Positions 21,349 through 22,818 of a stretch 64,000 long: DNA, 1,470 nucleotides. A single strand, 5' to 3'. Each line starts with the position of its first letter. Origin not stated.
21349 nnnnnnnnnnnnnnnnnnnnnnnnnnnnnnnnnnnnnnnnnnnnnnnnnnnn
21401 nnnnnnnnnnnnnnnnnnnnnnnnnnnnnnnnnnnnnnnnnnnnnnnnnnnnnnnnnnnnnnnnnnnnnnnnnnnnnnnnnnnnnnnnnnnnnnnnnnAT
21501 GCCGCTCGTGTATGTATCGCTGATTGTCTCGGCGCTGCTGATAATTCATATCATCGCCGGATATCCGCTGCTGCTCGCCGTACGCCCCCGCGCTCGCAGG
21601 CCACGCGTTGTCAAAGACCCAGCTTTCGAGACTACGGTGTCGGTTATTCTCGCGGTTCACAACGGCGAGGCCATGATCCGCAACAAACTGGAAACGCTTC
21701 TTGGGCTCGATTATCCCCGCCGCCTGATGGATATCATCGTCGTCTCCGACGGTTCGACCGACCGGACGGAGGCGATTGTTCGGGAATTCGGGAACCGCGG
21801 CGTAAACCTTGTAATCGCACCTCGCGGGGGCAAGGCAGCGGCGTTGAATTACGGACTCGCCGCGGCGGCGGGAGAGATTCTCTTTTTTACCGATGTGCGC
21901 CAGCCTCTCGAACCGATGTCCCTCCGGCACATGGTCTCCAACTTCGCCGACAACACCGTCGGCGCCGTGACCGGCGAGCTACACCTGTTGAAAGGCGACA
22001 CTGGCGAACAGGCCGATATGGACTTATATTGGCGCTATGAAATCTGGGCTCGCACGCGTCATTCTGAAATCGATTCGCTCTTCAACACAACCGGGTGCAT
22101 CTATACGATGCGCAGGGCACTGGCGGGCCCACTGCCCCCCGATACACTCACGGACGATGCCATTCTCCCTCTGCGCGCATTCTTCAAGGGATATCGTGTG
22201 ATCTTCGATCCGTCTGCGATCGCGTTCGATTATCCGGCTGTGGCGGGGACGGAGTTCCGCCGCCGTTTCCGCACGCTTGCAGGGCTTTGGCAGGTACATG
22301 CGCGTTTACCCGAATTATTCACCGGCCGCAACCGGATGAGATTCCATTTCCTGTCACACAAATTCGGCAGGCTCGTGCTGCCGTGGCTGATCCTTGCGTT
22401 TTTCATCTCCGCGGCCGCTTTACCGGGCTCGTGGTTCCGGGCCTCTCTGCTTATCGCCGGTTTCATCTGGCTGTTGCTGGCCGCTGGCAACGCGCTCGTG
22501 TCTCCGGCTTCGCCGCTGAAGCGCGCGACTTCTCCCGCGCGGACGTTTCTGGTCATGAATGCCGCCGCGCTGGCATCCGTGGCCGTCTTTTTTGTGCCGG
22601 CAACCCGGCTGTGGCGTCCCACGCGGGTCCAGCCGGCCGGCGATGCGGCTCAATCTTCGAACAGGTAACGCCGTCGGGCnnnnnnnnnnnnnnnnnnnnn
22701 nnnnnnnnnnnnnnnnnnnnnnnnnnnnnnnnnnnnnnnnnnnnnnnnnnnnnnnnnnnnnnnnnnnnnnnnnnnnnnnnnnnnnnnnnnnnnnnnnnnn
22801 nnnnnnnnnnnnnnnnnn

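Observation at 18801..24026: Three candidate priming transferases in 5 kb, and both monotopic PGT paralogues have lost the catalytic Asp-Glu dyad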

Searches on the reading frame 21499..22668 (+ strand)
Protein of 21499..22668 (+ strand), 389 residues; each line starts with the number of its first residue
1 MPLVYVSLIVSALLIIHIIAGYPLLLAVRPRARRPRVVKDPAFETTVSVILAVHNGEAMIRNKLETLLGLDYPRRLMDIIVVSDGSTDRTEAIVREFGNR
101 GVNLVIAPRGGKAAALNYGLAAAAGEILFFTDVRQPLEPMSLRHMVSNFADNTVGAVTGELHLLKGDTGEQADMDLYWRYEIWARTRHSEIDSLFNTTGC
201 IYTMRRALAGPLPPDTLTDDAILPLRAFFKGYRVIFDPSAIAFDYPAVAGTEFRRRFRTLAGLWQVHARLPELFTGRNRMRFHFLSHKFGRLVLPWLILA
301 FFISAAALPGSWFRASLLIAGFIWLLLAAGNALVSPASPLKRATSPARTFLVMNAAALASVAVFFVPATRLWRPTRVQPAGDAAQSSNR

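Call 3: search_protein_families(library=pfam, proteins=[window:21499-22668:+], max_evalue=0.01)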
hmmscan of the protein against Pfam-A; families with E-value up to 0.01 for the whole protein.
window:21499-22668:+ (389 aa): 4 families
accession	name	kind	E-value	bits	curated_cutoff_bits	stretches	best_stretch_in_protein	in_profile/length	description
PF00535.33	Glycos_transf_2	-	5.6e-20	72.4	23.3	1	48-206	1-161/168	Glycosyl transferase family 2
PF13641.12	Glyco_tranf_2_3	-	1.1e-11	45.6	27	1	47-246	3-213/230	Glycosyltransferase like family 2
PF13632.12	Glyco_trans_2_3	-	0.00042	20.6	27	1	213-327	91-192/198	Glycosyl transferase family group 2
PF10111.15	Glyco_tranf_2_2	-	0.0026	17.7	27.3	1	48-134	1-91/276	Glycosyltransferase like family 2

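Call 4: search_protein_families(library=ncbifam, proteins=[window:21499-22668:+], max_evalue=0.01)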
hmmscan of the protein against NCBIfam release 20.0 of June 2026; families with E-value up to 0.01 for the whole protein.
window:21499-22668:+ (389 aa): 21 families
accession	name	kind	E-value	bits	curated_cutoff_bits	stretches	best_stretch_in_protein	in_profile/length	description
TIGR03965.1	mycofact_glyco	equivalog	5.2e-19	68.5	280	1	34-162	64-192/467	mycofactocin biosynthesis glycosyltransferase MftF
TIGR03937.1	PgaC_IcaA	equivalog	1.2e-18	67.3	422.3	1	18-259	17-266/407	poly-beta-1,6-N-acetyl-D-glucosamine synthase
NF041875.1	EPS_EpsD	equivalog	9.9e-13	48.2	370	1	47-132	1-87/325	exopolysaccharide biosynthesis glycosyltransferase EpsD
NF007482.0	PRK10073.1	equivalog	2.4e-12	46.5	423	1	45-146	6-107/334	glycosyltransferase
TIGR03111.1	glyc2_xrt_Gpos1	hypoth_equivalog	1e-11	44.3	363.95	1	14-161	18-169/439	TIGR03111 family XrtG-associated glycosyltransferase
TIGR04283.1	glyco_like_mftF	equivalog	2.1e-10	40.6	182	1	47-131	1-79/221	TIGR04283 family arsenosugar biosynthesis glycosyltransferase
NF041865.1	EpsU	equivalog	4.6e-08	32.5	700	1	7-122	3-116/394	exopolysaccharide biosynthesis GT2 family glycosyltransferase EpsU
NF010496.0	PRK13915.1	equivalog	4.4e-07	29.3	262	1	44-133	30-125/307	glucosyl-3-phosphoglycerate synthase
NF038299.1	EPS_HpsN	equivalog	1e-06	27.9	425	1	46-161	2-119/317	hormogonium polysaccharide biosynthesis glycosyltransferase HpsN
TIGR03472.1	HpnI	equivalog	1.1e-06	27.8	310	1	10-159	4-161/373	bacteriohopanetetrol glucosamine biosynthesis glycosyltransferase HpnI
NF047683.1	TeichurnBiosyTuaG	equivalog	3.7e-05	23.5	400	1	44-143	5-105/252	teichuronic acid biosynthesis protein TuaG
TIGR03469.1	HpnB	hypoth_equivalog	8.7e-05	21.7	379.25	1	42-150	42-161/386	hopene-associated glycosyltransferase HpnB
NF053739.1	GlytfEpsEBac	equivalog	0.00018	20.6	450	1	47-129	3-87/265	glycosyltransferase EpsE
NF008558.0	PRK11498.1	equivalog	0.00018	19.5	992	1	16-131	245-359/872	UDP-forming cellulose synthase catalytic subunit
NF047588.1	GlcsyltransPgfSStrep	equivalog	0.00022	20.6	500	1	47-151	3-112/308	glycosyltransferase PgfS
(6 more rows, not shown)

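Call 54: search_solved_structures(query=window:21499-22668:+, max_evalue=0.001)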
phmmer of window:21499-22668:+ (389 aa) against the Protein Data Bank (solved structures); distinct sequences matched with E-value up to 0.001: 16.
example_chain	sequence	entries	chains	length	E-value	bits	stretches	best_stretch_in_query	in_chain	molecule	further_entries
6yv7_A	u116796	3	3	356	2.2e-19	72.9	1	12-323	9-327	Glycosyl transferase, family 2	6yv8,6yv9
6yv7_B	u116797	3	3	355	2.5e-19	72.7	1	12-323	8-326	Glycosyl transferase, family 2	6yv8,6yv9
6p61_A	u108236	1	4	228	2.5e-09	39.8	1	45-135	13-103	Glycosyltransferase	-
5hea_A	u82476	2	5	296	3.3e-08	36.1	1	47-152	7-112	Putative glycosyltransferase (GalT1)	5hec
5tze_C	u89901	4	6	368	8.5e-07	31.4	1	48-144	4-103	Glycosyl transferase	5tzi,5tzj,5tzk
5tz8_A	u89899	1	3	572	2e-06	30.2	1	48-144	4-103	Glycosyl transferase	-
9omj_A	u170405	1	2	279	6.9e-05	25.2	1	41-143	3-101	Glycosyltransferase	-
9omh_A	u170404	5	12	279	0.00016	23.9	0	42-143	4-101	Glycosyltransferase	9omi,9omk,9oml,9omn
9omm_A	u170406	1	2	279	0.00017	23.9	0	42-143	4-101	Glycosyltransferase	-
7lby_A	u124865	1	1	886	0.00017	23.8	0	17-278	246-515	Cellulose synthase catalytic subunit [UDP-forming]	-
9b8v_E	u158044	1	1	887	0.00017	23.8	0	17-278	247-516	Cellulose synthase catalytic subunit [UDP-forming]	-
9fmv_A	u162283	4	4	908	0.00019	23.7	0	17-278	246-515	Cellulose synthase catalytic subunit [UDP-forming]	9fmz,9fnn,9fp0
9jma_A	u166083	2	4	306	0.00037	22.8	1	47-142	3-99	GalNAc(5)-diNAcBac-PP-undecaprenol beta-1,3-glucosyltransferase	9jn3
7pdo_A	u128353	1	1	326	0.00039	22.7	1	45-134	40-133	Glucosyl-3-phosphoglycerate synthase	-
7p5l_A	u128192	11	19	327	0.00039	22.7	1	45-134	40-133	Glucosyl-3-phosphoglycerate synthase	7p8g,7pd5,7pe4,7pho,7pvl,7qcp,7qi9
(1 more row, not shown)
